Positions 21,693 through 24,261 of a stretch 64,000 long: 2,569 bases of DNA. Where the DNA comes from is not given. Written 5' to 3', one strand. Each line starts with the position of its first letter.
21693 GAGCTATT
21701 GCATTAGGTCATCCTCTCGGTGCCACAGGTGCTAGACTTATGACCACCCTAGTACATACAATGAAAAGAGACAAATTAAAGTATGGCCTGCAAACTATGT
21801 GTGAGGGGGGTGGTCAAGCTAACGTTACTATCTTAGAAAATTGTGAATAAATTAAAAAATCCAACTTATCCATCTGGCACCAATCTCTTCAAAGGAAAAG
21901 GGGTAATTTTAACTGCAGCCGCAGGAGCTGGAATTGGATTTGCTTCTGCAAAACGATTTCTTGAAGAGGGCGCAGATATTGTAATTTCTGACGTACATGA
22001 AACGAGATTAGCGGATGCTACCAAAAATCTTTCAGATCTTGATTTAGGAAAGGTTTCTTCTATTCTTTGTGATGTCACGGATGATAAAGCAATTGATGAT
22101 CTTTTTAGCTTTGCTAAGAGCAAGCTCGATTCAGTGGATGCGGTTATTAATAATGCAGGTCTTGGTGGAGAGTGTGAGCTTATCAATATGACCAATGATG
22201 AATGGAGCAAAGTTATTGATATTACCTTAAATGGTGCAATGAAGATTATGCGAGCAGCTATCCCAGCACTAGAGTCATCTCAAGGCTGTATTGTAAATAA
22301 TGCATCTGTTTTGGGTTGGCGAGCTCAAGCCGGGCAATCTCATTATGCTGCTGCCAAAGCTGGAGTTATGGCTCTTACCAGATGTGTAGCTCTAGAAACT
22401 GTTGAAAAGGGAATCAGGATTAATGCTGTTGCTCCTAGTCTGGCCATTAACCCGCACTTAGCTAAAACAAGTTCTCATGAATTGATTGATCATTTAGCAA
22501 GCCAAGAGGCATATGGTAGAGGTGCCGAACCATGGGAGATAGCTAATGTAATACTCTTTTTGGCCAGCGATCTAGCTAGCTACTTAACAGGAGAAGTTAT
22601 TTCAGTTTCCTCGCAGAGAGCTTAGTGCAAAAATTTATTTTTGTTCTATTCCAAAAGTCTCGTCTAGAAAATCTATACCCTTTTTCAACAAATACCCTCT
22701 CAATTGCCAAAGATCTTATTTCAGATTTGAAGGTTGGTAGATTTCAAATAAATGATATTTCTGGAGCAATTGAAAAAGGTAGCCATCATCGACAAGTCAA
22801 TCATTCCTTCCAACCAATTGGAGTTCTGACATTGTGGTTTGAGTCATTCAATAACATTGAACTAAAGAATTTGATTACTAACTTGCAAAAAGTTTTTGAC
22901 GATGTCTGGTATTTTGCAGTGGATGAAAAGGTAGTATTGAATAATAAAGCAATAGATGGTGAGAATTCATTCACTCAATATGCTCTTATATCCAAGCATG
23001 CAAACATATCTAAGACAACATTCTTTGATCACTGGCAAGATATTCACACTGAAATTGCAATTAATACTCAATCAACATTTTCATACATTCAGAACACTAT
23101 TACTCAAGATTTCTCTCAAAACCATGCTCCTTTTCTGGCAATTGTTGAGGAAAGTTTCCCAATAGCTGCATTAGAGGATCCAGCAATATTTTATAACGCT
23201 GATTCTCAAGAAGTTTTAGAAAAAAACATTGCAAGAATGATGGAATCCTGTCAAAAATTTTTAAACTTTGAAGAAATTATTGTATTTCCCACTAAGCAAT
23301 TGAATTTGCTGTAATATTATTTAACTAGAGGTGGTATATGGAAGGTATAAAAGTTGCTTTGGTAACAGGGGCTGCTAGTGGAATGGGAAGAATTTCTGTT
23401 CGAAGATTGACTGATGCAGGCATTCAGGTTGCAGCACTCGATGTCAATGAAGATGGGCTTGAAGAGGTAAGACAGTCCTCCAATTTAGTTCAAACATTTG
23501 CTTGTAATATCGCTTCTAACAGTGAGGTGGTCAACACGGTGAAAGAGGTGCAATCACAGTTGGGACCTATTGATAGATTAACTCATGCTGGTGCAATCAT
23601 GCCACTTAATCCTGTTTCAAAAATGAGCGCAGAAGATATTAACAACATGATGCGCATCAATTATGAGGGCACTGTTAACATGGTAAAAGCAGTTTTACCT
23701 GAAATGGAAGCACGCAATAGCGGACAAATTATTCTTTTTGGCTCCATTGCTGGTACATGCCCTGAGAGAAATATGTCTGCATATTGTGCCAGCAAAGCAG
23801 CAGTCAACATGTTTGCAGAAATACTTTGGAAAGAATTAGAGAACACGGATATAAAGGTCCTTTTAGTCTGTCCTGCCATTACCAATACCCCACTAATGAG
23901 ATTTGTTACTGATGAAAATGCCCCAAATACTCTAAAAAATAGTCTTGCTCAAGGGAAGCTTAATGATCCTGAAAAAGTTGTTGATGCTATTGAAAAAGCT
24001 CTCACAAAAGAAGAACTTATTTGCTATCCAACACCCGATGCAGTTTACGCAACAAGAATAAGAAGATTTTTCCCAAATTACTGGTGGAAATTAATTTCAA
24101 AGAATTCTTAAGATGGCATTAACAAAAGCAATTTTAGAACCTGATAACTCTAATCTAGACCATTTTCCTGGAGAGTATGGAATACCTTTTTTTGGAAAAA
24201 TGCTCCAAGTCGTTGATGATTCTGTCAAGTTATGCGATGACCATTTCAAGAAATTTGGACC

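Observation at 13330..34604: Steroid-nucleus / HIP (C/D-ring) catabolic gene set in a very AT-rich, compact genome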

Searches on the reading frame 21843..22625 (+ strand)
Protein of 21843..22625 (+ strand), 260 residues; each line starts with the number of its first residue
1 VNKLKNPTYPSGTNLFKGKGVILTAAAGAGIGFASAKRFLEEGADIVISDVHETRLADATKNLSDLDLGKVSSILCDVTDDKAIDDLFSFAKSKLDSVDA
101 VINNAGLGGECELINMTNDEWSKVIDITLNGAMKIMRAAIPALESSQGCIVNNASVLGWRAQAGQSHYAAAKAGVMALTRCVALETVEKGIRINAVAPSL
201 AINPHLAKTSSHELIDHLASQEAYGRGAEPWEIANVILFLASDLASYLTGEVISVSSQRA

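Call 3: search_protein_families(library=ncbifam, proteins=[window:21843-22625:+], max_evalue=0.00001)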
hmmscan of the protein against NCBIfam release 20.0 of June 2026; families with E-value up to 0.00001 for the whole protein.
window:21843-22625:+ (260 aa): 224 families (the best 25 are shown)
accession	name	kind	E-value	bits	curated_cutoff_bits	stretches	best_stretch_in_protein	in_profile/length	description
NF005880.0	PRK07831.1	equivalog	8.1e-119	396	336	1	3-260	3-263/263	SDR family oxidoreductase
NF004198.0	PRK05653.1-3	equivalog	2.9e-62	210.3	296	1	15-257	4-244/248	3-oxoacyl-ACP reductase FabG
NF052558.1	MBtsdlDhBudC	equivalog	1.4e-61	208.3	270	1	16-255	1-237/250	meso-2,3-butanediol dehydrogenase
TIGR01830.1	3oxo_ACP_reduc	equivalog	2e-52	178.3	297.75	1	25-256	4-235/239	3-oxoacyl-[acyl-carrier-protein] reductase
NF009466.0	PRK12826.1-2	subfamily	1.1e-51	175.7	222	1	21-257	5-242/248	3-oxoacyl-ACP reductase FabG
NF004791.0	PRK06138.1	equivalog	3.7e-48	164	312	1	17-255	4-245/252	SDR family oxidoreductase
NF005559.1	PRK07231.1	subfamily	5.2e-48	163.7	215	1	16-255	2-243/249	glucose 1-dehydrogenase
NF004197.0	PRK05653.1-1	equivalog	6.6e-48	163.5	332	1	17-256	6-243/249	3-oxoacyl-ACP reductase FabG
NF009468.0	PRK12826.1-4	equivalog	2.3e-46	158.6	318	1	16-255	5-243/256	SDR family oxidoreductase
NF004818.0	PRK06172.1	equivalog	4.3e-46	157.3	336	1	16-255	5-246/253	SDR family oxidoreductase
NF009464.0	PRK12824.1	subfamily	9.4e-46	156.5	269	1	23-256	6-239/245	3-oxoacyl-ACP reductase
NF053701.1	CsHdxCHCADhChcB2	equivalog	1.4e-44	152.5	350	1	20-255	5-238/245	cis-4-hydroxycyclohexanecarboxylate dehydrogenase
NF009093.0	PRK12429.1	subfamily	1e-41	143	258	1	17-256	4-253/259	3-hydroxybutyrate dehydrogenase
NF005067.0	PRK06484.1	equivalog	1.6e-41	142.5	713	1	19-255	10-247/524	short chain dehydrogenase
NF005681.0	PRK07478.1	subfamily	2.3e-41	141.8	267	1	16-255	4-245/254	SDR family oxidoreductase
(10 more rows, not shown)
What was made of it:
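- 21843..22625 (+): SDR of NCBIfam PRK07831 (candidate IpdF-type ketoreductase). 396 bits against a cut-off of 336 (call 3).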

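Call 4: search_protein_families(library=pfam, proteins=[window:21843-22625:+], max_evalue=0.00001)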
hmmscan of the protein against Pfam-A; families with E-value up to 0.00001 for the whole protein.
window:21843-22625:+ (260 aa): 3 families
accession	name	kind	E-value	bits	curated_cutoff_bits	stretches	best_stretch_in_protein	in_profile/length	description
PF13561.12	adh_short_C2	-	2.1e-56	191.6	27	1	26-255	3-231/236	Enoyl-(Acyl carrier protein) reductase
PF00106.31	adh_short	-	2.6e-44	151.5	26.6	1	21-201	2-182/195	short chain dehydrogenase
PF08659.16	KR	-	2.8e-13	50.6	22.6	1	27-179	8-160/180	KR domain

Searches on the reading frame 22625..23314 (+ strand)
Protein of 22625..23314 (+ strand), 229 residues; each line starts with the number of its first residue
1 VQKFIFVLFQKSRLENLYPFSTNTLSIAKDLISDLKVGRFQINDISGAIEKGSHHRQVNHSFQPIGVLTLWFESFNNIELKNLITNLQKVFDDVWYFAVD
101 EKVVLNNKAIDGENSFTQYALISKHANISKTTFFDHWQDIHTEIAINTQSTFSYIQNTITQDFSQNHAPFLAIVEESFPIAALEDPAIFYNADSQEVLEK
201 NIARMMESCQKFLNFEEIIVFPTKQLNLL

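Call 5: search_protein_families(library=ncbifam, proteins=[window:22625-23314:+], max_evalue=1e-8)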
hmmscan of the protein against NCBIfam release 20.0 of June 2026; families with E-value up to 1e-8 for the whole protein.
window:22625-23314:+ (229 aa): 0 families

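Call 6: search_protein_families(library=pfam, proteins=[window:22625-23314:+], max_evalue=0.0001)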
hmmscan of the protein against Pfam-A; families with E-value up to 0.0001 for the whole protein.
window:22625-23314:+ (229 aa): 1 family
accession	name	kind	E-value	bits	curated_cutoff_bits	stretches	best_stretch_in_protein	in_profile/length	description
PF07110.17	EthD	-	1.4e-06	29.8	22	0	127-197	3-80/96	EthD domain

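Call 54: search_protein_families(library=pfam, proteins=[window:22625-23314:+], max_evalue=0.01)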
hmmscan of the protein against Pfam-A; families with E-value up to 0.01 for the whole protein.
window:22625-23314:+ (229 aa): 1 family
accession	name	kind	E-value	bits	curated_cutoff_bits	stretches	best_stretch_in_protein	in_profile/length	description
PF07110.17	EthD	-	1.4e-06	29.8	22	1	127-197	3-80/96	EthD domain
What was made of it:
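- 22625..23314 (+): EthD-like protein of unknown role. Pfam EthD, 29.8 bits (calls 6, 54).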

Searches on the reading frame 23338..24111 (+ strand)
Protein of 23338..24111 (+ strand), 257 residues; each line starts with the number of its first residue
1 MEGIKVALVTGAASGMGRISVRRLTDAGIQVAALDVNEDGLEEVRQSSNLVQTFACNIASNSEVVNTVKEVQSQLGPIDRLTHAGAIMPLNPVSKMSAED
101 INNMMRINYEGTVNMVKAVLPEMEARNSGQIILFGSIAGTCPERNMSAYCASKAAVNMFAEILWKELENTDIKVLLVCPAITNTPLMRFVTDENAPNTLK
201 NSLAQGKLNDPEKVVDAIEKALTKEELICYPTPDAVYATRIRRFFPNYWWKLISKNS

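Call 5: search_protein_families(library=ncbifam, proteins=[window:23338-24111:+], max_evalue=1e-8)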
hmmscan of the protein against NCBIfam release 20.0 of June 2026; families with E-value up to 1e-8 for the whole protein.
window:23338-24111:+ (257 aa): 193 families (the best 25 are shown)
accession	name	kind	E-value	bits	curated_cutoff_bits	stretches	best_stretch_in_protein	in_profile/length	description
TIGR04316.1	dhbA_paeA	equivalog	6.2e-40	137.3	300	1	7-194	1-192/250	2,3-dihydro-2,3-dihydroxybenzoate dehydrogenase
NF006074.0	PRK08220.1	equivalog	3.9e-39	134.7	312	1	5-205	9-205/251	2,3-dihydro-2,3-dihydroxybenzoate dehydrogenase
NF009466.0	PRK12826.1-2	subfamily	1.2e-35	123.2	222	1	5-218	4-222/248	3-oxoacyl-ACP reductase FabG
NF005559.1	PRK07231.1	subfamily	2.7e-35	122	215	1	5-218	5-225/249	glucose 1-dehydrogenase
NF004825.0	PRK06181.1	equivalog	4.4e-35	121.2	215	1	5-247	7-253/268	SDR family oxidoreductase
NF004823.0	PRK06179.1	subfamily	8e-35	120.6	310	1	4-247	5-256/271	oxidoreductase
NF005878.0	PRK07825.1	subfamily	1.2e-34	120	287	1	5-248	10-243/278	short chain dehydrogenase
NF005495.0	PRK07109.1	subfamily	2.2e-33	115.9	264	1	5-241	9-247/334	SDR family oxidoreductase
NF004196.0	PRK05650.1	equivalog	4.2e-33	114.6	297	1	8-253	6-256/272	SDR family oxidoreductase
NF004514.1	PRK05855.1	equivalog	7.5e-33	113.9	455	1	5-248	314-569/578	SDR family oxidoreductase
NF005309.0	PRK06841.1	subfamily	1.4e-32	113.2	286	1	5-218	16-230/255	GolD/DthD family dehydrogenase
NF005067.0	PRK06484.1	equivalog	6.7e-32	110.7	713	1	5-218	274-489/524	short chain dehydrogenase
NF004526.0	PRK05872.1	subfamily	7.4e-32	110.6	276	1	5-222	11-233/297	short-chain dehydrogenase/reductase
NF052558.1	MBtsdlDhBudC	equivalog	1.2e-31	110.2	270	1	5-218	4-219/250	meso-2,3-butanediol dehydrogenase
NF005806.0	PRK07666.1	equivalog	2.6e-31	108.8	286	1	5-187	8-194/239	3-ketoacyl-ACP reductase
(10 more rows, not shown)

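Call 6: search_protein_families(library=pfam, proteins=[window:23338-24111:+], max_evalue=0.0001)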
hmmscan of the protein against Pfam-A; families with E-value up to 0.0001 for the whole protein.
window:23338-24111:+ (257 aa): 4 families
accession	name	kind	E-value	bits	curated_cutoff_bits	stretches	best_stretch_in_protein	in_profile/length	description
PF00106.31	adh_short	-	1.8e-47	161.8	26.6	1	5-192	1-192/195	short chain dehydrogenase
PF13561.12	adh_short_C2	-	3.5e-34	118.8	27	1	11-218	1-213/236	Enoyl-(Acyl carrier protein) reductase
PF08659.16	KR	-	2.1e-15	57.6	22.6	1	7-162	3-162/180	KR domain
PF01370.27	Epimerase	-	6.5e-06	26.2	20.9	1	7-165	1-158/240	NAD dependent epimerase/dehydratase family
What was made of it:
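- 23338..24111 (+): Second SDR. Pfam adh_short, 162 bits (call 6).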
